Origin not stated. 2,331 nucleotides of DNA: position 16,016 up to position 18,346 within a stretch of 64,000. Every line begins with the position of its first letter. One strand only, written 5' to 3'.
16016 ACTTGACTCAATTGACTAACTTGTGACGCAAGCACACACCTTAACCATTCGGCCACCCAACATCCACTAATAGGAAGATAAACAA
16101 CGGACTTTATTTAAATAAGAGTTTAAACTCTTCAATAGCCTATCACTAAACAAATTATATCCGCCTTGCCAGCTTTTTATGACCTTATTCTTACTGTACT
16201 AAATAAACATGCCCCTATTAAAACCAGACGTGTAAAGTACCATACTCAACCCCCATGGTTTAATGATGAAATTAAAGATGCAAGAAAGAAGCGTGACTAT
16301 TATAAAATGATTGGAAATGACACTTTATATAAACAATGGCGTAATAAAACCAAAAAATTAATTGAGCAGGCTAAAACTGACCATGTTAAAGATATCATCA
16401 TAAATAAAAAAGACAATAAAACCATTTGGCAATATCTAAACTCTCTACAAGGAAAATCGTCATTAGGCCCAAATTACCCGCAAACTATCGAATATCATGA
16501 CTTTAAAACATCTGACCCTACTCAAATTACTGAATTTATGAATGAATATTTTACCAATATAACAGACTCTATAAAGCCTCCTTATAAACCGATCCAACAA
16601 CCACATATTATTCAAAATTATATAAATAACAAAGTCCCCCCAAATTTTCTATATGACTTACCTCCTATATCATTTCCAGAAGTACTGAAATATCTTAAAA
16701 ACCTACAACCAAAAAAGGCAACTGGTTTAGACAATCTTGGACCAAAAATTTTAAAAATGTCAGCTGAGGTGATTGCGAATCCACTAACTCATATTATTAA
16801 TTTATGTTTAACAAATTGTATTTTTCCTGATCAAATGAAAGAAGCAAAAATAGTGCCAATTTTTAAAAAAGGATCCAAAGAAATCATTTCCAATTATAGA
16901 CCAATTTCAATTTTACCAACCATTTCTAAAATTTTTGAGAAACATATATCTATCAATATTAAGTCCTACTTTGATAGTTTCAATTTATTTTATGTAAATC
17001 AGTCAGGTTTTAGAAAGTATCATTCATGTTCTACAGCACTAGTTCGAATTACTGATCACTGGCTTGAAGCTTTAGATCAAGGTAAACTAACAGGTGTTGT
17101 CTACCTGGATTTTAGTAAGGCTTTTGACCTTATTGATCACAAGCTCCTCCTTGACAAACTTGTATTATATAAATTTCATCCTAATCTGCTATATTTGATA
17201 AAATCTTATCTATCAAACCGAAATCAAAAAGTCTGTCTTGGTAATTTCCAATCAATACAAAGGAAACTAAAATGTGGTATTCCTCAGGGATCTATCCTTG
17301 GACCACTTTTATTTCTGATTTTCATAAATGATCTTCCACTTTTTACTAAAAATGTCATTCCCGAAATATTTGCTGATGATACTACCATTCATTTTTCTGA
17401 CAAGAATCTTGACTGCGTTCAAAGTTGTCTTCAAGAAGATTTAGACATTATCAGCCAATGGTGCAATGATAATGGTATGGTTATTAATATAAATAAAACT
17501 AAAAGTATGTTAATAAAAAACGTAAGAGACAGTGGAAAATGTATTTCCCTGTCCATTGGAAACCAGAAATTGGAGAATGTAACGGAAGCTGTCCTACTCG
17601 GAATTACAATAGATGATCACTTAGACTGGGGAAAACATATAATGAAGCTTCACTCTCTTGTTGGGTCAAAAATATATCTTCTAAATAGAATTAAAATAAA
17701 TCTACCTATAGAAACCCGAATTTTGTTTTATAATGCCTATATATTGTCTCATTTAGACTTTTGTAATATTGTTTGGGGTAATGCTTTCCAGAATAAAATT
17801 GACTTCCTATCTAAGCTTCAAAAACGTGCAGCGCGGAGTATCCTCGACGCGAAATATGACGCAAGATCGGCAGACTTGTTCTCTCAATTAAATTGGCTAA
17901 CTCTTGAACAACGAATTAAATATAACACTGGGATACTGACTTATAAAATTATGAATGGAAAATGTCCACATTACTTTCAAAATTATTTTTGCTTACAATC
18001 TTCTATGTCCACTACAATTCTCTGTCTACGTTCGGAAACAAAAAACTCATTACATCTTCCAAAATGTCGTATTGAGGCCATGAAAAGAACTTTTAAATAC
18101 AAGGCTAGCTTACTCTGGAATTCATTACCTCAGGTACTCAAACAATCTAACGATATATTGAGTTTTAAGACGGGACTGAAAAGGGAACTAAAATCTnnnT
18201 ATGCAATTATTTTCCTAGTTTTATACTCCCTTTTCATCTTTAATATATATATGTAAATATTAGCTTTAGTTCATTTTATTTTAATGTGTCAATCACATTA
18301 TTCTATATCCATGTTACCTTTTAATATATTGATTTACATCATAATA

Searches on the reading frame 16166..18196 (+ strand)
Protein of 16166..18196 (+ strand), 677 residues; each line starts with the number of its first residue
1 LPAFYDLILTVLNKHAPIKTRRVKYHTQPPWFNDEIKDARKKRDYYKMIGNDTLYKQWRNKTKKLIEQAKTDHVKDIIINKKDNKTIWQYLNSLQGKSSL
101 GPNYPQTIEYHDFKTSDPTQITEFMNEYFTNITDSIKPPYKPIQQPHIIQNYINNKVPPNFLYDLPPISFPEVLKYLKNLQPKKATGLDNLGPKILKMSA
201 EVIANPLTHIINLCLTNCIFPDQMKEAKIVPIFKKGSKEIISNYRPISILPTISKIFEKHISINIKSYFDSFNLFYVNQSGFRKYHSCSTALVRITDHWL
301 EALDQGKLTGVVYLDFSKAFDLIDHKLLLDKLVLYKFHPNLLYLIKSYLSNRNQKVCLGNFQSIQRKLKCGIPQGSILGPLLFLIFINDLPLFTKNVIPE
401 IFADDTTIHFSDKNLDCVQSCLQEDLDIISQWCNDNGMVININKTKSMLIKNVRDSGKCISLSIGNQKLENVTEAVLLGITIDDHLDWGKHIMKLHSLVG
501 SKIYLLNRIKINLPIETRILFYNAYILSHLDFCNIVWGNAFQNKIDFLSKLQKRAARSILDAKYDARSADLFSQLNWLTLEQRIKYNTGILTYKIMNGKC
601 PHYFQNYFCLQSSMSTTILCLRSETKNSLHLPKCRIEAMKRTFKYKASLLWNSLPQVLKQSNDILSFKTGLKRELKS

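Call 13: find_homologous_proteins(query=window:16166-18196:+)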
Query window:16166-18196:+ (677 aa): 6033 proteins with E <= 0.001 among 8000 candidates; the best 120 are listed.
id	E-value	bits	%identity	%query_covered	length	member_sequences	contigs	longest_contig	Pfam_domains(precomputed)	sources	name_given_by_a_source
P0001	4.8e-174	599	56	74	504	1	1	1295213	PF00078.33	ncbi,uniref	ncbi:hypothetical protein SNE40_023671 [Patella caerulea]|uniref:Reverse transcriptase domain-contai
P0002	3.3e-172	593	44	99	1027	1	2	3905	PF00078.33,PF03372.30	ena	-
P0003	2.8e-170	586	43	99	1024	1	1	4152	PF00078.33,PF03372.30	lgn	-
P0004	7.4e-169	582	33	96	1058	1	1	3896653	PF00078.33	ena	-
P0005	3.3e-167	576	40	100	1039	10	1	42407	PF00078.33,PF03372.30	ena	-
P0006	4.0e-167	576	43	98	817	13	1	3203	PF00078.33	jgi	-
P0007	4.8e-165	569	41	99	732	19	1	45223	PF00078.33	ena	-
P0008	2.7e-164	566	43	100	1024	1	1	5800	PF00078.33,PF14529.13,PF03372.30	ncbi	ncbi:MAG: reverse transcriptase family protein [Candidatus Thiodiazotropha sp.]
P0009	3.0e-163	563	43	99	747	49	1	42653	PF00078.33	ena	-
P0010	4.8e-163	562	42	99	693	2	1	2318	PF00078.33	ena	-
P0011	8.2e-163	562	43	95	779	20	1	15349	PF00078.33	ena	-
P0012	1.3e-162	561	42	100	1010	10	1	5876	PF00078.33,PF14529.13,PF03372.30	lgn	-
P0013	2.0e-162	560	41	99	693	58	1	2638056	PF00078.33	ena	-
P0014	3.5e-162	559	42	98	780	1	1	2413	PF00078.33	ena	-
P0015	5.4e-162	559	41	98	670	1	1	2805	PF00078.33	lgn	-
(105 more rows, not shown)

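Call 54: search_protein_families(library=pfam, proteins=[window:16166-18196:+])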
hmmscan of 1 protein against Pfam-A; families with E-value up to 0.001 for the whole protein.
window:16166-18196:+ (677 aa): 1 family
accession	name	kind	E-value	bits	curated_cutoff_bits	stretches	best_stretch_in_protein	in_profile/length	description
PF00078.32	RVT_1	-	2.6e-31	109.4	29.6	1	234-472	3-195/205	Reverse transcriptase (RNA-dependent DNA polymerase)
